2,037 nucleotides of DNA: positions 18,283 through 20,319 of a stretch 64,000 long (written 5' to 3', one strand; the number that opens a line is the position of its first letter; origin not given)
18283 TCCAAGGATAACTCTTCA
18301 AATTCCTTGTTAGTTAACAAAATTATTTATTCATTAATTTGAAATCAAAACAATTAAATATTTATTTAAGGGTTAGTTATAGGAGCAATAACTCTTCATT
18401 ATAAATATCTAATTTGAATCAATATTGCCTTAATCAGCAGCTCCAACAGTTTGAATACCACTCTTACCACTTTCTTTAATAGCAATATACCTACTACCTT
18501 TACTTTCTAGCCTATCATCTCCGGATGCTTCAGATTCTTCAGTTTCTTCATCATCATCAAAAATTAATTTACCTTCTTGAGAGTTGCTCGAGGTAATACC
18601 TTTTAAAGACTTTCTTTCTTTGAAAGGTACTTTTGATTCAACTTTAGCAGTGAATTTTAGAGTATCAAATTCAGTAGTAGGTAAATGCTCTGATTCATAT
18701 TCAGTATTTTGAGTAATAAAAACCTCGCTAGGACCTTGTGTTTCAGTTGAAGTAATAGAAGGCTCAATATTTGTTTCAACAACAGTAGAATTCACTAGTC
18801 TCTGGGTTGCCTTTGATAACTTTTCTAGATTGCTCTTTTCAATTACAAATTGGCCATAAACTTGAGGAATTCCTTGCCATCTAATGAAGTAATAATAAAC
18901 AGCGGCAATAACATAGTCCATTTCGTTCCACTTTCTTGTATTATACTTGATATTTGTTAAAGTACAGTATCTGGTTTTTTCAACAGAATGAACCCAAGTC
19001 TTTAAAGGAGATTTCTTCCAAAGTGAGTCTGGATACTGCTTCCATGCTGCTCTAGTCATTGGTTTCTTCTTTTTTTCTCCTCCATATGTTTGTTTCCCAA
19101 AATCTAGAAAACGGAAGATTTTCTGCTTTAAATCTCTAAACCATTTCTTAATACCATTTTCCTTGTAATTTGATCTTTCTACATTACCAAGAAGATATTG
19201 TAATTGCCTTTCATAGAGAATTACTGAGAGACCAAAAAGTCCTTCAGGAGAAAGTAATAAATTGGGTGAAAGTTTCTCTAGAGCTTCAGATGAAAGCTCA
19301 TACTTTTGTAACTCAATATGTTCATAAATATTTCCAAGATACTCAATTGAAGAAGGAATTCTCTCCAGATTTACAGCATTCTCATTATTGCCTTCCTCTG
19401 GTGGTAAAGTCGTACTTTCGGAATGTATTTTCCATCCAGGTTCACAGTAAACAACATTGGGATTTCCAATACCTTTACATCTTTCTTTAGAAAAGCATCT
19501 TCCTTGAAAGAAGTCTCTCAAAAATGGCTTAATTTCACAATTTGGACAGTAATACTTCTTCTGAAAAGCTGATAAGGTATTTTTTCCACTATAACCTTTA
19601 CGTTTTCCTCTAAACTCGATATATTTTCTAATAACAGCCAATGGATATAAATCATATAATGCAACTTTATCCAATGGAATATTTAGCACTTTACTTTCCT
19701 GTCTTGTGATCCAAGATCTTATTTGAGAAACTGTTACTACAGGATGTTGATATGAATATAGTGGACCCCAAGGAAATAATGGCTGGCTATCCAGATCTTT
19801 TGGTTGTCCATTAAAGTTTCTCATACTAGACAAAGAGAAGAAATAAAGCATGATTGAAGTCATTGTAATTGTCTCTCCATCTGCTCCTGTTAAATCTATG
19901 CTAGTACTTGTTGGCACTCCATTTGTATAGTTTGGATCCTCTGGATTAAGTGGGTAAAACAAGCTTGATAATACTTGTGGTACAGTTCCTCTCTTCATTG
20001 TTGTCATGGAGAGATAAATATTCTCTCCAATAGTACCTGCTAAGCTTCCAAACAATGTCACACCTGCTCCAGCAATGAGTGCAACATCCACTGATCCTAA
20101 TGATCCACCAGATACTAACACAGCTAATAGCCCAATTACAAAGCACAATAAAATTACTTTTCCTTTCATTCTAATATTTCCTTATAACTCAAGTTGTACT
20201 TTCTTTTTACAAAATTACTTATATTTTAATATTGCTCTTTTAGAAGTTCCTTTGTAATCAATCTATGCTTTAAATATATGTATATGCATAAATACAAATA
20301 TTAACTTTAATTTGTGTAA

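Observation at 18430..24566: Head-to-tail array of three highly divergent secreted paralogues of no recognised family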

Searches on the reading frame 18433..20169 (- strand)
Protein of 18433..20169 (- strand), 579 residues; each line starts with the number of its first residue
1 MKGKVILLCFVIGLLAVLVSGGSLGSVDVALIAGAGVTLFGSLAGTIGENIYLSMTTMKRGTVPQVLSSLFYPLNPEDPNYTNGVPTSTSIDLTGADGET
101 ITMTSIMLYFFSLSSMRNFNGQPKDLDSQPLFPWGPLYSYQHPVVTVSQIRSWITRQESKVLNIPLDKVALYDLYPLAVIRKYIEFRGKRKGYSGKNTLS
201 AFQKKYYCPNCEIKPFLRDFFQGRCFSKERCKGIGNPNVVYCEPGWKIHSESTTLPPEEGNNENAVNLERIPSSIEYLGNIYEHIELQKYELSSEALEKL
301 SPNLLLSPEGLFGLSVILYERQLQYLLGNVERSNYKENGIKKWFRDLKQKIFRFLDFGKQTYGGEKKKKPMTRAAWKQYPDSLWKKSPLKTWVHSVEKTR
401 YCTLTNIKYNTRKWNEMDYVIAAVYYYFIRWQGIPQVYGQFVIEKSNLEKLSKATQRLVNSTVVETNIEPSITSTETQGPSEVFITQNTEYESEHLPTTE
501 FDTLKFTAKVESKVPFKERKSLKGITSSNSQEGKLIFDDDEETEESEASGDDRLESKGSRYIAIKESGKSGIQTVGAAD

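Call 7: search_protein_families(library=pfam, proteins=[window:18433-20169:-], max_evalue=1)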
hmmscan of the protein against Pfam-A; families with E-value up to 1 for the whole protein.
window:18433-20169:- (579 aa): 0 families

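Call 8: find_homologous_proteins(query=A1)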
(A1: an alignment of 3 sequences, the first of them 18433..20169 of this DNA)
Query A1 (3 sequences) (579 aa, profile of the alignment): 7 proteins with E <= 0.001 among 8000 candidates.
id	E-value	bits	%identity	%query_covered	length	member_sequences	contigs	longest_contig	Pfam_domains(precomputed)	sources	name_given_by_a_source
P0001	6.3e-244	829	100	100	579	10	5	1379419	-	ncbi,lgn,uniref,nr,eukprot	ncbi:signal peptide plus possible transmembrane domain paralogs [Cryptosporidium parvum Iowa II]|uni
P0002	1.4e-211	722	87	100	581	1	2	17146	-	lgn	-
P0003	9.0e-191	654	81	99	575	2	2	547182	-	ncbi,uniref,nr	ncbi:putative signal peptide and transmembrane domain-containing protein [Cryptosporidium canis]|uni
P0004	1.0e-180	620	77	99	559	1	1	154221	-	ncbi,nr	ncbi:signal peptide plus possible transmembrane domains [Cryptosporidium felis]|nr:signal peptide pl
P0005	6.0e-169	581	79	83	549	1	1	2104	-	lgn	-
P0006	1.8e-165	570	75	88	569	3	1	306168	-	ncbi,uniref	ncbi:hypothetical protein RS030_172637 [Cryptosporidium xiaoi]|uniref:Uncharacterized protein n=1 Ta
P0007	3.7e-141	490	63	80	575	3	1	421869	-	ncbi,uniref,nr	ncbi:hypothetical protein cand_023260 [Cryptosporidium andersoni]|uniref:Uncharacterized protein n=1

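Call 10: list_cluster_members(proteins=[window:18433-20169:-, window:20826-22472:-, window:23019-24566:-])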
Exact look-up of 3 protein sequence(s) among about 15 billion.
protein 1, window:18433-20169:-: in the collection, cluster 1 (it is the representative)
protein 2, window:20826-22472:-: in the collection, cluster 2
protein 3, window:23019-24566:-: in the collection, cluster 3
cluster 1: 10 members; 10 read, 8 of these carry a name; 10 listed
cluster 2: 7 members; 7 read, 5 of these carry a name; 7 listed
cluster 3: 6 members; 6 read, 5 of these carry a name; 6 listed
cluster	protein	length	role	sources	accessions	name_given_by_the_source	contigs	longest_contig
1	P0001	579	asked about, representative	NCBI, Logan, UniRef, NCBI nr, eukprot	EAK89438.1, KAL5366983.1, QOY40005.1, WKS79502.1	signal peptide plus possible transmembrane domain paralogs [Cryptosporidium parvum Iowa ... | Signal peptide plus possible transmembrane domain paralogs n=3 Tax=Cryptosporidium parvum ... | QOY40005.1 hypothetical protein CPATCC_004074 [Cryptosporidium parvum]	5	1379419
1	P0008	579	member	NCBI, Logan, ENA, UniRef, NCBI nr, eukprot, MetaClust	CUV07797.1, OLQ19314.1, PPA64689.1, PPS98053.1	unnamed protein product [Cryptosporidium hominis] | Uncharacterized protein n=1 Tax=Cryptosporidium hominis TaxID=237895 ... | hypothetical protein [Cryptosporidium hominis TU502]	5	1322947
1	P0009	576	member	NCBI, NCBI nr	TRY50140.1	Signal peptide Uncharacterized transmembrane Protein [Cryptosporidium tyzzeri]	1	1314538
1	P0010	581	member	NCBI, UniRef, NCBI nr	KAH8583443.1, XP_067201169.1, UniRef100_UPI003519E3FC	signal peptide plus transmembrane domain [Cryptosporidium sp. chipmunk genotype I] | signal peptide plus transmembrane domain n=1 Tax=Cryptosporidium sp. chipmunk genotype I ...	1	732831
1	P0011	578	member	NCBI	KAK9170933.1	Signal peptide Uncharacterized transmembrane Protein [Cryptosporidium meleagridis]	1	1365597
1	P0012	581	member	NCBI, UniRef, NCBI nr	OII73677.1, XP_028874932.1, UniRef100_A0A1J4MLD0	uncharacterized protein cubi_03475 [Cryptosporidium ubiquitum] | Uncharacterized protein n=1 Tax=Cryptosporidium ubiquitum TaxID=857276 ...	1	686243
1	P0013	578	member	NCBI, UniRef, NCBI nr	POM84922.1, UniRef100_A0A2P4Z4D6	hypothetical protein CmeUKMEL1_14815 [Cryptosporidium meleagridis] | Integral membrane protein n=1 Tax=Cryptosporidium meleagridis TaxID=93969 ...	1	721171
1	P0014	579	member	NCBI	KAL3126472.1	putative signal peptide and transmembrane [Cryptosporidium hominis]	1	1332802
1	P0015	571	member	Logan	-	-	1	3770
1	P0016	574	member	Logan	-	-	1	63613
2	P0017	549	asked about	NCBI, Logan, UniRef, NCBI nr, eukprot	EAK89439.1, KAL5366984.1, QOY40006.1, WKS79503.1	hypothetical protein [Cryptosporidium parvum Iowa II] | Uncharacterized protein n=3 Tax=Cryptosporidium parvum TaxID=5807 RepID=Q5CVW9_CRYPI | QOY40006.1 hypothetical protein CPATCC_004075 [Cryptosporidium parvum]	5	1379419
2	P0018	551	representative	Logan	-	-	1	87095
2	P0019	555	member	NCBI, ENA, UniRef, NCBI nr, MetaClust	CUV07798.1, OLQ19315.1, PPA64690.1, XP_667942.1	unnamed protein product [Cryptosporidium hominis] | Uncharacterized protein n=2 Tax=Cryptosporidium hominis TaxID=237895 ... | hypothetical protein [Cryptosporidium hominis TU502]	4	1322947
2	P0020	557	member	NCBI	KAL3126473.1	signal peptide-containing secreted protein [Cryptosporidium hominis]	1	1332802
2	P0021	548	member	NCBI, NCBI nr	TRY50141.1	Uncharacterized protein CTYZ_00000269 [Cryptosporidium tyzzeri]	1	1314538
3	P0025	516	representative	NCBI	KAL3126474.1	putative signal peptide-containing membrane [Cryptosporidium hominis]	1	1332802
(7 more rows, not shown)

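Call 27: find_encoding_contigs(protein=P0007, flank=10000, max_places=3)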
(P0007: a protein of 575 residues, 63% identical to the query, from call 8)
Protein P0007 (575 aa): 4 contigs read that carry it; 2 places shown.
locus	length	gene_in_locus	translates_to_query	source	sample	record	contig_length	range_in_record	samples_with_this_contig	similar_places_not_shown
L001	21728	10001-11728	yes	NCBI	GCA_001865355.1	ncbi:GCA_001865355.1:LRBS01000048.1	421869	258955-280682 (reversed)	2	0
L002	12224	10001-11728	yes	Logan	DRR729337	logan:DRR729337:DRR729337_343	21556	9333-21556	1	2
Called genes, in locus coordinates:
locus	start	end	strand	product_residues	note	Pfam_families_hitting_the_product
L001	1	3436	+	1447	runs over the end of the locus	PF00270:DEAD, PF22527:DEXQc_Suv3 (weak), PF13234:MTR4_beta-barrel, PF08148:DSHCT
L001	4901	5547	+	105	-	PF01111:CKS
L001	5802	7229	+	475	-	-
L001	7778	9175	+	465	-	-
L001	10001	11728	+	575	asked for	-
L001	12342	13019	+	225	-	-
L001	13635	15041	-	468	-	-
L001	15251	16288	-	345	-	PF02037:SAP (weak)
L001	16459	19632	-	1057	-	PF02181:FH2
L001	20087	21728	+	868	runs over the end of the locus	-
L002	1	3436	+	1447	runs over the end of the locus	PF00270:DEAD, PF22527:DEXQc_Suv3 (weak), PF13234:MTR4_beta-barrel, PF08148:DSHCT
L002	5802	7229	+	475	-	-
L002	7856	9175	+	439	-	-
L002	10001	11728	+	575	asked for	-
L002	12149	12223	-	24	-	?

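Call 56: find_encoding_contigs(protein=P0025, flank=10000, max_places=1)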
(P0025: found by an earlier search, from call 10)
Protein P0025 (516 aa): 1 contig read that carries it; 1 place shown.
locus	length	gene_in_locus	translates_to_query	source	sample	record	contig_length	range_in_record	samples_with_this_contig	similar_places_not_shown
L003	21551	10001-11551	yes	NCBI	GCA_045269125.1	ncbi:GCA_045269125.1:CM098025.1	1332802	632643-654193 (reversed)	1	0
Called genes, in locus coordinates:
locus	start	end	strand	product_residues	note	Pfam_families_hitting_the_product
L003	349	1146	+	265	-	-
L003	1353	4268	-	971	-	-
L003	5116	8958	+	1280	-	PF00270:DEAD, PF22527:DEXQc_Suv3 (weak), PF00271:Helicase_C (weak), PF13234:MTR4_beta-barrel, PF08148:DSHCT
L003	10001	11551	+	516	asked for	-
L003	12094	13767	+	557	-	-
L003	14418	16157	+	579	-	-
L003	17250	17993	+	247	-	-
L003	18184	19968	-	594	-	-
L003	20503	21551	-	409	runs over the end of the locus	PF02037:SAP (weak)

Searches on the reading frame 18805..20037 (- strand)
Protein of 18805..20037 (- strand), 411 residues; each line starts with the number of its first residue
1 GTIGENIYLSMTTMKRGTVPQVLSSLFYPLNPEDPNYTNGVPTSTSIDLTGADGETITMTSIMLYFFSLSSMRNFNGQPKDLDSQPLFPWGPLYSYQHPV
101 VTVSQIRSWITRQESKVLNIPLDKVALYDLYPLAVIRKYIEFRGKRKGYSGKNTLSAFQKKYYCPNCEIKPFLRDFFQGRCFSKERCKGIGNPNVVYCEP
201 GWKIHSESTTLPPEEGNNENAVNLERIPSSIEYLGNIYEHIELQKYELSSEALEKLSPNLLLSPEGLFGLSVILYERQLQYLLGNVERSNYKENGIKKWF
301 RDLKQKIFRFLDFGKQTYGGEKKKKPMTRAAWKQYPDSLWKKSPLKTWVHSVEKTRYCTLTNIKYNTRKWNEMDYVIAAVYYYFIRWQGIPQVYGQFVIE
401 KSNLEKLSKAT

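Call 60: predict_structure(alignment_id=A4)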
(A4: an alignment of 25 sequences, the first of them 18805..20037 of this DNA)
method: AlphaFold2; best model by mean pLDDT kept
length: 411 residues; sequences in the alignment: 25
mean_pLDDT: 69.9   pTM: 0.77
mean pLDDT of the five models: 69.9, 69.6, 69.3, 67.6, 66.6
residues with pLDDT >= 90: 76; 70-90: 159; 50-70: 77; < 50: 99
segments of 3 or more residues with pLDDT < 50: 1-6, 12-15, 147-153, 155-187, 207-224, 312-324, 397-411
pLDDT, mean of each block of 10 residues (from residue 1): 46 57 76 73 87 89 94 79 87 83 94 89 81 92 63 44 34 33 43 69 57 39 60 92 83 66 90 91 69 66 60 47 58 83 87 81 72 90 77 47 37 36
secondary structure, 60 per line:
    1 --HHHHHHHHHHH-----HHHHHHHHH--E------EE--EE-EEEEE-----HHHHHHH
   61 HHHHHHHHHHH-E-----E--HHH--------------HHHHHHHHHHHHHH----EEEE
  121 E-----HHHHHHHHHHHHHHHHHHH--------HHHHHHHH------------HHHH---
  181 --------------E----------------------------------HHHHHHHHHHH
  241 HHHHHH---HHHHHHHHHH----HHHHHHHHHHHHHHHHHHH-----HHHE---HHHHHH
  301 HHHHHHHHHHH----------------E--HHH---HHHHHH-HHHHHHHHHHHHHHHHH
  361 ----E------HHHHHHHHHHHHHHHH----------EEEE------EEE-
elements in order: H3-13 H19-27 E44-48 H54-71 H99-112 E117-121 H127-145 H154-161 H174-177 H230-246 H250-259 H264-282 H295-311 H337-342 H344-360 H372-387 E398-401 E408-410

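Call 76: search_protein_families(library=pfam, alignment_id=A4, max_evalue=5)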
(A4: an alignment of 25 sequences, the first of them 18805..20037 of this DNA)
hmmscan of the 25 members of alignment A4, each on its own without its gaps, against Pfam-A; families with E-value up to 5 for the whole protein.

A. member 1, window:18805-20037:- (411 aa): 0 families

B. families by the number of members that match (of 25 scanned): 10 families
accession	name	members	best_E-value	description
PF07436.16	Curto_V3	2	0.049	Curtovirus V3 protein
PF00521.26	DNA_topoisoIV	1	0.00071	DNA gyrase/topoisomerase IV, subunit A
PF20712.2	CyanoTRADDas_TM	1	0.12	Cyanobacterial TRADD-N associated 2-Transmembrane domain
PF21104.3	Glyco_hydro_78_N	1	0.16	Glycosyl hydrolase family 78 alpha-rhamnosidase N-terminal domain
PF22643.2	NagA_N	1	0.17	NagA composite domain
PF12844.13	HTH_19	1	0.28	Helix-turn-helix domain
PF00808.29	CBFD_NFYB_HMF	1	0.4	Histone-like transcription factor (CBF/NF-Y) and archaeal histone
PF02862.22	DDHD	1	0.41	DDHD domain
PF08555.15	FAM32A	1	0.82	FAM32A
PF25585.1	zf-CCCH_DUS3L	1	4.7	DUS3L CCCH zinc finger domain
